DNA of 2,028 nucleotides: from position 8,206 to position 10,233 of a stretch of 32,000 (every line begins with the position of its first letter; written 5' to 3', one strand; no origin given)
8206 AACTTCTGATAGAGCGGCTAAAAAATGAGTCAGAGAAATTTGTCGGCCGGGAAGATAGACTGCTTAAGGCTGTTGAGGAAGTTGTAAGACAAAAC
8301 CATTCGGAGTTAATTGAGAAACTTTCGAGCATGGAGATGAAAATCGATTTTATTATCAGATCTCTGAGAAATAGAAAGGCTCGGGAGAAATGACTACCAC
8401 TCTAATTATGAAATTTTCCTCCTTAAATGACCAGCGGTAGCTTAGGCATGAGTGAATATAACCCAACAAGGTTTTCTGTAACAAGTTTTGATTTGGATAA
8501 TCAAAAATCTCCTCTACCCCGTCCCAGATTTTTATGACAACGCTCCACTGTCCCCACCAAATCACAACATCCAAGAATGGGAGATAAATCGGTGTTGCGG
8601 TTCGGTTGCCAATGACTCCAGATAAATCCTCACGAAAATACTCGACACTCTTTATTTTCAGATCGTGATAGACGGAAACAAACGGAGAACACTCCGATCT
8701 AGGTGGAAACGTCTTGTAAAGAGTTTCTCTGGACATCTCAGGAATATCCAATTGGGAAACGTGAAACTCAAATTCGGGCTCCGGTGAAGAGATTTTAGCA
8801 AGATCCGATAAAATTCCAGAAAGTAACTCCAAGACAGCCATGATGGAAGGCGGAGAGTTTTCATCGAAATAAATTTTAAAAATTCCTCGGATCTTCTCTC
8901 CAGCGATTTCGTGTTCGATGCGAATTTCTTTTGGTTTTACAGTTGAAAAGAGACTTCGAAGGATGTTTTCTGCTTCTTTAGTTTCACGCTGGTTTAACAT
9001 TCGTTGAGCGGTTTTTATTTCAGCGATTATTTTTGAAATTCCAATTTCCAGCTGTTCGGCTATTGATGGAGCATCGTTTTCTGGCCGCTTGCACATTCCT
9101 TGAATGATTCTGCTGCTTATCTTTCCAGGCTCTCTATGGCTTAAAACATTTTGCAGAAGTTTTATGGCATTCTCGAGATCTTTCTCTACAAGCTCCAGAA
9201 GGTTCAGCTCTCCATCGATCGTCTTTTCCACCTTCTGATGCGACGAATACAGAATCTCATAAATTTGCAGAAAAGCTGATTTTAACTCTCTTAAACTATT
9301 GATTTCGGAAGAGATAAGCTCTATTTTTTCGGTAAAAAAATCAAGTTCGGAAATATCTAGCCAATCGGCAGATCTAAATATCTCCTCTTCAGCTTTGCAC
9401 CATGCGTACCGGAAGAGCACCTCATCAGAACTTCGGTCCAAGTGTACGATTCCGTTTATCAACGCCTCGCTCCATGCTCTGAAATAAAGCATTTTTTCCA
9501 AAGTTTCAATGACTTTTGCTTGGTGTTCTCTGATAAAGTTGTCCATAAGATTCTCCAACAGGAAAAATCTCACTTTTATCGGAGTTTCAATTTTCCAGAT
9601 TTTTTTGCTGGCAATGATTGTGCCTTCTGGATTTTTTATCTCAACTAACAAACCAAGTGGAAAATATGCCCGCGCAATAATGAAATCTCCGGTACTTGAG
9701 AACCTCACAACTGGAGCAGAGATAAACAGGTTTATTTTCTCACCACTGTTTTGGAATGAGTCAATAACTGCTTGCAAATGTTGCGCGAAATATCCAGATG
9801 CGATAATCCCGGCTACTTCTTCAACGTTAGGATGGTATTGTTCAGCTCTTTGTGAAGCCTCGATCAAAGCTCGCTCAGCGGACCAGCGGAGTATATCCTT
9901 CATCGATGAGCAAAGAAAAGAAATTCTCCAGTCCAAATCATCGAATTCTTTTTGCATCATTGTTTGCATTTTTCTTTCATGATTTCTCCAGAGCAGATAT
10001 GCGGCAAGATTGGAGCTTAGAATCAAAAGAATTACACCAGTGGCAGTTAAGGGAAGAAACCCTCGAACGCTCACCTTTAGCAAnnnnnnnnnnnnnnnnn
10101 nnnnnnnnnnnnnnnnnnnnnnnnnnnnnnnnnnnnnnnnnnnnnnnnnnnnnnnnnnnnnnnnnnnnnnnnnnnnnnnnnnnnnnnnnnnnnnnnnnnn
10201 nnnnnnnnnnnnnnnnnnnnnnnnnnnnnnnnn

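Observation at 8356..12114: Orphan six-gene, translationally coupled operon of prepilin-like / N-terminally anchored proteins with no recognisable domains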

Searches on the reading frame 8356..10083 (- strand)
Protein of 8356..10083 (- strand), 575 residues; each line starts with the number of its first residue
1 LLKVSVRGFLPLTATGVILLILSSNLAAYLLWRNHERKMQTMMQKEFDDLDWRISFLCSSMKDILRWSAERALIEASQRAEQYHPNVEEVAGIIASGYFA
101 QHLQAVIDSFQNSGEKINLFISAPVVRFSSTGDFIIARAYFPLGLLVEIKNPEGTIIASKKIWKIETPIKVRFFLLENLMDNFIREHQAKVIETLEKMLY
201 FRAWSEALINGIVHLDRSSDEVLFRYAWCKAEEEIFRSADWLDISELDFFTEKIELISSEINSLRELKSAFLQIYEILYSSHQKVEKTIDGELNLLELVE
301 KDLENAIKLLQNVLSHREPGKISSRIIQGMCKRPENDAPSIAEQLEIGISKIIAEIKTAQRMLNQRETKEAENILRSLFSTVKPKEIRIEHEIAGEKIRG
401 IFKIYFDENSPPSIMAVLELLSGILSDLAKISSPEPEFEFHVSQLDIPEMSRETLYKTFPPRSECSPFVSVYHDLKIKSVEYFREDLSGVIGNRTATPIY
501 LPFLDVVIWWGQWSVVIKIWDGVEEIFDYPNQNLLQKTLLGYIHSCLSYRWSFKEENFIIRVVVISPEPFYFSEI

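Call 5: search_protein_families(library=pfam, max_evalue=1, proteins=[window:8356-10083:-])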
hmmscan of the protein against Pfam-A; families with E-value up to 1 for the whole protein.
window:8356-10083:- (575 aa): 3 families
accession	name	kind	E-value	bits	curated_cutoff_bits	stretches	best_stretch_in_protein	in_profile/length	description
PF14006.11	YqzL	-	0.041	14.6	27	1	25-51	12-38/44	YqzL-like protein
PF07361.16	Cytochrom_B562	-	0.082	14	30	1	342-381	54-93/102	Cytochrome b562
PF10938.13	YfdX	-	0.11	12.9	26.6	1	348-382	109-143/149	YfdX protein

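Call 6: search_protein_families(library=ncbifam, max_evalue=1, proteins=[window:8356-10083:-])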
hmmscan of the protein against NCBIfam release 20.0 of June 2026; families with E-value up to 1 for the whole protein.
window:8356-10083:- (575 aa): 0 families

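Call 10: find_homologous_proteins(query=window:8356-10083:-, max_evalue=0.001)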
Query window:8356-10083:- (575 aa): 2 proteins with E <= 0.001 among 8000 candidates.
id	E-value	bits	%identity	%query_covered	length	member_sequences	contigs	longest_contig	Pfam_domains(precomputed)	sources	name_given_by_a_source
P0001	0.0e+0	1268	99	100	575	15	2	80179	-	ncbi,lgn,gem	ncbi:MAG: hypothetical protein QW626_00900 [Candidatus Hadarchaeales archaeon]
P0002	1.9e-260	884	68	100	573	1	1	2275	-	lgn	-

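Call 11: find_encoding_contigs(protein=P0001, flank=10000, max_places=6)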
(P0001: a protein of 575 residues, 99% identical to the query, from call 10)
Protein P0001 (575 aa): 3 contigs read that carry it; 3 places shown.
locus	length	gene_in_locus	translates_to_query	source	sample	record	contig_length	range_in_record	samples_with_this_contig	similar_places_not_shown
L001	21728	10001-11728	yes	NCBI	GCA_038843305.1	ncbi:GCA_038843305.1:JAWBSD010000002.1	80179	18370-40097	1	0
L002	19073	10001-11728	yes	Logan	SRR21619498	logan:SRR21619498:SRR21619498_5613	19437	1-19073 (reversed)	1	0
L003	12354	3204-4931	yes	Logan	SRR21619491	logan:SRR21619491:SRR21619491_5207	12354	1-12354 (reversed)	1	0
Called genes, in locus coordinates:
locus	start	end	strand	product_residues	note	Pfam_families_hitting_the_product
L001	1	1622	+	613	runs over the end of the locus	PF03485:Arg_tRNA_synt_N, PF00750:tRNA-synt_1d, PF05746:DALR_1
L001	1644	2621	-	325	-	PF00753:Lactamase_B (weak)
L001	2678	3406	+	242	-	PF09754:PAC2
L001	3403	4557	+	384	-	PF02073:Peptidase_M29, PF26233:NicX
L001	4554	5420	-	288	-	PF01791:DeoC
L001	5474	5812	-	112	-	-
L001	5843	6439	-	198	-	PF00117:GATase, PF01174:SNO (weak)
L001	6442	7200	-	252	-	PF00977:His_biosynth, PF02581:TMP-TENI (faint), PF03060:NMO (faint), PF01207:Dus (faint)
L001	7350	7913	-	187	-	PF10469:AKAP7_NLS, PF02834:LigT_PEase, PF13563:2_5_RNA_ligase2, PF02834:LigT_PEase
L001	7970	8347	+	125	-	-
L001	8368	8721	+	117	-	-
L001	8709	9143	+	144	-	-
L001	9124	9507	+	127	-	-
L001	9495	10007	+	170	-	-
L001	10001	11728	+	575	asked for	-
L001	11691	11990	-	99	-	-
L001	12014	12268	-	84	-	PF04457:MJ1316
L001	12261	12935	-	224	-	PF00753:Lactamase_B, PF19583:ODP (weak), PF23023:Anti-Pycsar_Apyc1 (faint)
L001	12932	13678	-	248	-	PF01904:DUF72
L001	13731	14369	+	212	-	PF02633:Creatininase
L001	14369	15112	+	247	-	PF01925:TauE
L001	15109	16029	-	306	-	PF01063:Aminotran_4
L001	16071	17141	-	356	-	PF00266:Aminotran_5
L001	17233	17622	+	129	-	PF00582:Usp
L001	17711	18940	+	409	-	PF03600:CitMHS, PF02040:ArsB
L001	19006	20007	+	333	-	PF00297:Ribosomal_L3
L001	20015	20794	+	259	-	PF00573:Ribosomal_L4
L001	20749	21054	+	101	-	PF00276:Ribosomal_L23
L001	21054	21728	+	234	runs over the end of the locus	PF00181:Ribosomal_L2_N, PF03947:Ribosomal_L2_C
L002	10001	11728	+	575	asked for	-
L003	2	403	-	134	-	?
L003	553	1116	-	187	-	PF10469:AKAP7_NLS, PF02834:LigT_PEase, PF13563:2_5_RNA_ligase2, PF02834:LigT_PEase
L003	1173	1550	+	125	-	-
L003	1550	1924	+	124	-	-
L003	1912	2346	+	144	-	-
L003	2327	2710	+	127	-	-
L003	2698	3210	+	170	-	-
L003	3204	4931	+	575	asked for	-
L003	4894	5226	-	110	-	-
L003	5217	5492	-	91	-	PF04457:MJ1316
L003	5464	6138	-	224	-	PF00753:Lactamase_B, PF19583:ODP (weak), PF23023:Anti-Pycsar_Apyc1 (faint)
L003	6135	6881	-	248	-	PF01904:DUF72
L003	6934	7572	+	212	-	PF02633:Creatininase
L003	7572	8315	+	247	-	PF01925:TauE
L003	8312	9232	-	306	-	PF01063:Aminotran_4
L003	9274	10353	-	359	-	PF00266:Aminotran_5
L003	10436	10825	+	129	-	PF00582:Usp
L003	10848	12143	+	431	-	PF02040:ArsB, PF03600:CitMHS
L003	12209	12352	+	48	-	?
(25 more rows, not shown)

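Call 12: find_encoding_contigs(protein=P0002, flank=10000, max_places=6)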
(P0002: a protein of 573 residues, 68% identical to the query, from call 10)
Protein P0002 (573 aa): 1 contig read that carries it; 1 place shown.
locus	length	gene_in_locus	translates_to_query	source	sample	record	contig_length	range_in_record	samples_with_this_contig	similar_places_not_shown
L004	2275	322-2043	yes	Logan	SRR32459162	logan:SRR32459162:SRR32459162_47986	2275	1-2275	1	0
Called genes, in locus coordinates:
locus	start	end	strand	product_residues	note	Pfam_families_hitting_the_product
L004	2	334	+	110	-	?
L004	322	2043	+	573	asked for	-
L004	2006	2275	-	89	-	?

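Call 19: search_protein_representatives(protein=window:8356-10083:-)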
Query: 575 residues. Proteins with E-value up to 0.001 (for the whole library): 60; up to 1e-10: 55; up to 1e-30: 21. The best 60 are listed.
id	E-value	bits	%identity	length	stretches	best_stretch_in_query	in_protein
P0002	6.1e-261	883.8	68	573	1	2-575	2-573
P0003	1.1e-130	453.9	40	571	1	1-573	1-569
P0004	3.7e-114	399.3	51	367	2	6-240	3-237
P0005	2.8e-63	231.3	31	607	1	7-574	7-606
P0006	1.9e-48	182.4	33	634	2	445-570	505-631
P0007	7.9e-48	180.3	31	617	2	327-570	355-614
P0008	1.1e-47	179.9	31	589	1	6-573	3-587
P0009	2.9e-42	162.0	35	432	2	324-570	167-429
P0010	1.2e-41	159.9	33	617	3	449-571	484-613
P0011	5.0e-41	157.9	32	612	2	317-571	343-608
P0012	6.2e-39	151.0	29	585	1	6-572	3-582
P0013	1.7e-38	149.5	30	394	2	448-570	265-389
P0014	3.2e-38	148.6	30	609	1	5-571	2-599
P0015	8.2e-38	147.3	28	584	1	6-572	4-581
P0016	5.4e-36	141.3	40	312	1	369-574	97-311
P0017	2.0e-35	139.4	33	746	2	444-570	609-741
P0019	5.9e-35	137.8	32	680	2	449-572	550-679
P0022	7.6e-31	124.3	31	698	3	450-571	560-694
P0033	3.9e-25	105.4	28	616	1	7-574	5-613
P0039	7.6e-22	94.6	29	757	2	449-571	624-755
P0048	2.0e-17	80.0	25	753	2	448-567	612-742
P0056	8.1e-11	58.2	23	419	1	7-313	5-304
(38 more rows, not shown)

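Call 21: search_protein_families(library=pfam, alignment_id=A1, max_evalue=0.01)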
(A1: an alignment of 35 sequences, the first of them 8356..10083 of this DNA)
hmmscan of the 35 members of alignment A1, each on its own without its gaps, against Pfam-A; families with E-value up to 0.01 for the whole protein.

A. member 1, window:8356-10083:- (575 aa): 0 families

B. families by the number of members that match (of 35 scanned): 6 families
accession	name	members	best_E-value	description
PF01442.23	Apolipoprotein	1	0.00038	Apolipoprotein A1/A4/E domain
PF00700.27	Flagellin_C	1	0.0011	Bacterial flagellin C-terminal helical region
PF13424.12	TPR_12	1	0.0021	Tetratricopeptide repeat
PF06295.17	ZapG-like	1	0.0069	Z-ring associated protein G-like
PF02484.20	Rhabdo_NV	1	0.0072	Rhabdovirus Non-virion protein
PF22872.1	DUF7018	1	0.0083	Domain of unknown function (DUF7018)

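Call 24: find_related_loci(query=A2, collection=genome_contigs, flank=10000)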
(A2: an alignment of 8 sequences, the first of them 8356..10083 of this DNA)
Query A2 (575 aa) in genome_contigs; peptide patterns used: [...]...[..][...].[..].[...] (x = any residue, [..] = any of these).
26 stretches matched a pattern; 8 encode a relative of the query (tblastn E <= 1e-3); 8 distinct loci.
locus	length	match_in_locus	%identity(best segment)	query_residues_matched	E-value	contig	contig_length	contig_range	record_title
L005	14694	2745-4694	27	1-573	1e-61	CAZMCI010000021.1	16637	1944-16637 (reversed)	MAG TPA_asm: Candidatus Hadarchaeota archaeon isolate binchicken_co349_82 genome assembly, contig: NODE_903_length_16637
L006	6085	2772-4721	28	1-573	6e-60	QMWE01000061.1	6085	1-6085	MAG: Hadesarchaea archaeon isolate B75_G9 B75_Guay9_scaffold_22697, whole genome shotgun sequence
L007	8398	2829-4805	26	7-573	5e-49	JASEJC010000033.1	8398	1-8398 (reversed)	MAG: Candidatus Hodarchaeaceae archaeon isolate Yes71-22 NODE_33_length_8398_cov_9.334772, whole genome shotgun sequence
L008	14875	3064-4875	28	1-573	1e-45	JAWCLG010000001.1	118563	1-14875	MAG: Candidatus Hadarchaeales archaeon isolate JZ-2_201705_bins_17 JZ-2_201705_bins_17_scaffold_1, whole genome shotgun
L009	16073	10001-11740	27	7-573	5e-45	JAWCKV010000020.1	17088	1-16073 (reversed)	MAG: Candidatus Hadarchaeales archaeon isolate JZ-2_201705_bins_153 JZ-2_201705_bins_153_scaffold_20, whole genome shotg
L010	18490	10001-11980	24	7-573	8e-44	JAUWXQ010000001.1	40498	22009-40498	MAG: Hadesarchaea archaeon isolate CSMAG_2688 CSMAG_2688_k141_1853675_length_40498_cov_8.6735, whole genome shotgun sequ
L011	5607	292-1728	26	164-573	1e-40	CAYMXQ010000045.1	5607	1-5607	MAG TPA_asm: Candidatus Hadarchaeota archaeon isolate binchicken_co266_291 genome assembly, contig: NODE_33934_length_56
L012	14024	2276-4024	28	7-572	3e-49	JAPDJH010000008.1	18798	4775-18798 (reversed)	MAG: Hadesarchaea archaeon isolate S4B4_HD70 c_000000000801, whole genome shotgun sequence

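Call 27: list_cluster_members(proteins=[P0003, P0005, P0006, P0007, P0017, P0019, P0022, P0033, P0039, P0048])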
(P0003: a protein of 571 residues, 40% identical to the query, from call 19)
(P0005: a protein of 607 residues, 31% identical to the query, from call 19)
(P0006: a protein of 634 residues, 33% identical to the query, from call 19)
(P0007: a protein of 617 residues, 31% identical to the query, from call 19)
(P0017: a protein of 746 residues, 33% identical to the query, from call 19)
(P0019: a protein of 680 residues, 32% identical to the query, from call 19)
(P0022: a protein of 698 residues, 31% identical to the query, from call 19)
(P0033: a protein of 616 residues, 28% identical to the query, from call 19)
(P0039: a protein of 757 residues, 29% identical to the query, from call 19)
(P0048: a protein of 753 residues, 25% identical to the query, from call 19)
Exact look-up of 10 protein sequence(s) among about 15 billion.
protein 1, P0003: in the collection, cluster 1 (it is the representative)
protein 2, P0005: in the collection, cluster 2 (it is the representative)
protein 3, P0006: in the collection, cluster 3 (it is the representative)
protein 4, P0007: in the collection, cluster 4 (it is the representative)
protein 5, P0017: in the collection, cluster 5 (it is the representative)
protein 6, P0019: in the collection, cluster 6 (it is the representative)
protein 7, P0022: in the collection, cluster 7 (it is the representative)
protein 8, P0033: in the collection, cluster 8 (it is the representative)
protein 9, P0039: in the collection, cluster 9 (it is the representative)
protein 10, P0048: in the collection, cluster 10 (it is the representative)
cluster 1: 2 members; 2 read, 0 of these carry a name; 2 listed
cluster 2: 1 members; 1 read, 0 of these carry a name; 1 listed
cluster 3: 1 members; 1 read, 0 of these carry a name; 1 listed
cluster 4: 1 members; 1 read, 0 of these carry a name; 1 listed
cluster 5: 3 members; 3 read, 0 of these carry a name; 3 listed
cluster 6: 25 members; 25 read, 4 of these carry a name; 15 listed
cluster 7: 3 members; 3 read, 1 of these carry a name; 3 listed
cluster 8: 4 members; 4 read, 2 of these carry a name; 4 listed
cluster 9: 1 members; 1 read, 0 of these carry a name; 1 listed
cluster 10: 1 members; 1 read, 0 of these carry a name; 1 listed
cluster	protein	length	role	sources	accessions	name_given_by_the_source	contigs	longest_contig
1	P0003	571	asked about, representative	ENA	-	-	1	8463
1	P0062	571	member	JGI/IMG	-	-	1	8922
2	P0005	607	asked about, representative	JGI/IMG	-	-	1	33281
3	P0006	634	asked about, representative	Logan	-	-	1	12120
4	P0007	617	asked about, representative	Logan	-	-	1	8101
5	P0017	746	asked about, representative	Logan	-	-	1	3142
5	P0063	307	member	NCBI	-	-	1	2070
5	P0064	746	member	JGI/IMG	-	-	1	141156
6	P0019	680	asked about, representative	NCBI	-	-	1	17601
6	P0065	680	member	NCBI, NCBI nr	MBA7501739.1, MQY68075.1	hypothetical protein ES706_00313 [subsurface metagenome] | hypothetical protein [Hadesarchaea archaeon]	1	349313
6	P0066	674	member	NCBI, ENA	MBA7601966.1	hypothetical protein ES703_09051 [subsurface metagenome]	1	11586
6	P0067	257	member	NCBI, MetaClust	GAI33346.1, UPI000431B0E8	unnamed protein product, partial [marine sediment metagenome] | status=active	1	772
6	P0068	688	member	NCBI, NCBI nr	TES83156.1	MAG: hypothetical protein E3J91_03590 [Hadesarchaea archaeon]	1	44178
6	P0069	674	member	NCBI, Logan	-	-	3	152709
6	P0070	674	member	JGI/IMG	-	-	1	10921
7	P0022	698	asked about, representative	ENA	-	-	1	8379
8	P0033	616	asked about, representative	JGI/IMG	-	hypothetical protein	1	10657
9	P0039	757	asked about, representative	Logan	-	-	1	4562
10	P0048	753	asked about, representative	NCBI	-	-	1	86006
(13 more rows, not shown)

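Call 32: find_homologous_proteins(query=A1, max_evalue=0.001)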
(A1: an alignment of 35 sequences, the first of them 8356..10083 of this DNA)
Query A1 (35 sequences) (575 aa, profile of the alignment): 2 proteins with E <= 0.001 among 8000 candidates.
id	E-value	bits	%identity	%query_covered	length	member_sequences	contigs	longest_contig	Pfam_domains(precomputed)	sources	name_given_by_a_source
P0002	5.1e-155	536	68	100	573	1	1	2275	-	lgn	-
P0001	6.7e-152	526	99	100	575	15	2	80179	-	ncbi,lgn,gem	ncbi:MAG: hypothetical protein QW626_00900 [Candidatus Hadarchaeales archaeon]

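Call 34: find_encoding_contigs(protein=P0065, flank=10000, max_places=2)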
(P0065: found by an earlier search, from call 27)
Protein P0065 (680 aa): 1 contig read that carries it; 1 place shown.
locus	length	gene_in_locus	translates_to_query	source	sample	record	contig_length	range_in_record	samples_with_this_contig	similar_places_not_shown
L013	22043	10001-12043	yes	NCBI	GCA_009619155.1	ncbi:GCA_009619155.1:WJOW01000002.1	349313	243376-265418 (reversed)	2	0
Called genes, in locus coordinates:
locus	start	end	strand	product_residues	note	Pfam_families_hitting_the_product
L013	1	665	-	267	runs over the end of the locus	PF01791:DeoC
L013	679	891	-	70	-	-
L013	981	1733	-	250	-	PF01061:ABC2_membrane, PF12698:ABC2_membrane_3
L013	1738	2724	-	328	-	PF00005:ABC_tran, PF13304:AAA_21 (weak), PF13732:DrrA1-3_C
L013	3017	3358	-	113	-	-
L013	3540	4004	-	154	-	PF02661:Fic (faint), PF26511:DUF8172 (faint)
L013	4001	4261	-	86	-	-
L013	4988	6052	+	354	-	PF00091:Tubulin, PF21011:CetZ_C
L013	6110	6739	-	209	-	-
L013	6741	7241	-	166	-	-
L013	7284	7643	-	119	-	PF01541:GIY-YIG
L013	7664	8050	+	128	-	-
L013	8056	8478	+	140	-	-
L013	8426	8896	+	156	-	-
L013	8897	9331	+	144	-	-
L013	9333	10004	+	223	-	-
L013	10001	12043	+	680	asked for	-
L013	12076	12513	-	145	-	-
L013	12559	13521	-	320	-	PF01699:Na_Ca_ex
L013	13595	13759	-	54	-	-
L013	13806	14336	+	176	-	PF01988:VIT1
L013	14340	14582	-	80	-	PF04457:MJ1316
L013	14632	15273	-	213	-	PF23023:Anti-Pycsar_Apyc1, PF00753:Lactamase_B, PF19583:ODP, PF12706:Lactamase_B_2 (weak)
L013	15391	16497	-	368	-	PF04055:Radical_SAM, PF13353:Fer4_12 (weak)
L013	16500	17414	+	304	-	PF13793:Pribosyltran_N, PF00156:Pribosyltran, PF14572:Pribosyl_synth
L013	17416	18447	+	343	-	PF02926:THUMP (weak), PF01555:N6_N4_Mtase (weak), PF03602:Cons_hypoth95 (faint), PF01170:UPF0020, PF05175:MTS (weak), PF08241:Methyltransf_11 (weak), PF13649:Methyltransf_25, PF13847:Methyltransf_31, +1 more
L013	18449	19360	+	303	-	PF23023:Anti-Pycsar_Apyc1, PF00753:Lactamase_B, PF13691:Lactamase_B_4, PF12706:Lactamase_B_2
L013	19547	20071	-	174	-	PF00383:dCMP_cyt_deam_1, PF14437:MafB19-deam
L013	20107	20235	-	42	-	-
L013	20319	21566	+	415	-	PF02812:ELFV_dehydrog_N, PF00208:ELFV_dehydrog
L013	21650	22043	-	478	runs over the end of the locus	PF14691:Fer4_20, PF02826:2-Hacid_dh_C (faint), PF00070:Pyr_redox (faint), PF01262:AlaDh_PNT_C (faint), PF03486:HI0933_like (faint), PF07992:Pyr_redox_2, PF13241:NAD_binding_7 (faint), PF13450:NAD_binding_8, +4 more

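Call 35: find_encoding_contigs(protein=P0064, flank=10000, max_places=2)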
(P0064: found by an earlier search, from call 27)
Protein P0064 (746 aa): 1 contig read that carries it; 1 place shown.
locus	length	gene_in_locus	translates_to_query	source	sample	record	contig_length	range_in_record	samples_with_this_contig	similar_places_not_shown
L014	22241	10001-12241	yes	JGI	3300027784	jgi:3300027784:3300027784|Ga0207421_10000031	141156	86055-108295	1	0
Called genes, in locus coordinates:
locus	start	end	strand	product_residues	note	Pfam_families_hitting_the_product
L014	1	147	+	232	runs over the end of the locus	PF01172:SBDS_N, PF09377:SBDS_domain_II, PF20268:SBDS_C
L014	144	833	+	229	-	PF22625:ECR1_N_2, PF14382:ECR1_N (weak), PF00013:KH_1 (faint), PF21266:S1_RRP4 (weak), PF15985:KH_6 (weak)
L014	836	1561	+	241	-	PF01138:RNase_PH, PF03725:RNase_PH_C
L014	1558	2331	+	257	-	PF01138:RNase_PH, PF03725:RNase_PH_C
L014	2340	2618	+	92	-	PF01780:Ribosomal_L37ae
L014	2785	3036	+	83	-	PF09341:Pcc1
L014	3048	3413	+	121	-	-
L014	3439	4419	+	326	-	PF01368:DHH, PF02272:DHHA1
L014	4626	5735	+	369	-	PF01751:Toprim (weak), PF13155:Toprim_2 (faint), PF13662:Toprim_4 (weak)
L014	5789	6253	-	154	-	PF13527:Acetyltransf_9 (weak), PF13673:Acetyltransf_10, PF00583:Acetyltransf_1, PF13480:Acetyltransf_6 (weak), PF13508:Acetyltransf_7, PF08445:FR47 (weak)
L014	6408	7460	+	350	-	PF26356:Pelota_N, PF03464:eRF1_2, PF03465:eRF1_3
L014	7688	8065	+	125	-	-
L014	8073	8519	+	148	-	-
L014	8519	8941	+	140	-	-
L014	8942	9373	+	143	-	-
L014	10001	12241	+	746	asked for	-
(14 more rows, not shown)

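Call 42: predict_structure(alignment_id=A1)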
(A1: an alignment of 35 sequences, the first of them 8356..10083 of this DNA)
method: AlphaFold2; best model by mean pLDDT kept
length: 575 residues; sequences in the alignment: 35
mean_pLDDT: 87.7   pTM: 0.75
mean pLDDT of the five models: 87.7, 86.9, 86.7, 86.3, 86.2
residues with pLDDT >= 90: 333; 70-90: 194; 50-70: 37; < 50: 11
segments of 3 or more residues with pLDDT < 50: 1-6, 440-444
pLDDT, mean of each block of 10 residues (from residue 1): 49 84 91 90 89 91 95 95 94 96 87 69 88 94 89 84 94 96 95 93 88 92 94 94 68 69 89 96 90 87 95 81 87 86 94 94 88 91 87 76 89 94 92 60 54 87 89 95 94 92 90 96 94 86 92 94 91 91
secondary structure, 60 per line:
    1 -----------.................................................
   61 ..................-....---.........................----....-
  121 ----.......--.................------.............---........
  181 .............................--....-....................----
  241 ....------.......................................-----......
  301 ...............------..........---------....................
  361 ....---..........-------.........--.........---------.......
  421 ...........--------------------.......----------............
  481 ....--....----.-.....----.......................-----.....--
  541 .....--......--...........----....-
elements in order: H12-78 H80-83 H87-111 E116-119 E125-131 E134-150 E157-169 H173-209 E212-215 H217-236 H241-244 H251-289 H295-315 H322-331 H341-364 H368-377 E385-393 E396-404 H414-431 H452-458 E469-484 H487-490 E497-501 E506-528 E534-538 E541-545 E548-553 E556-566 E571-574
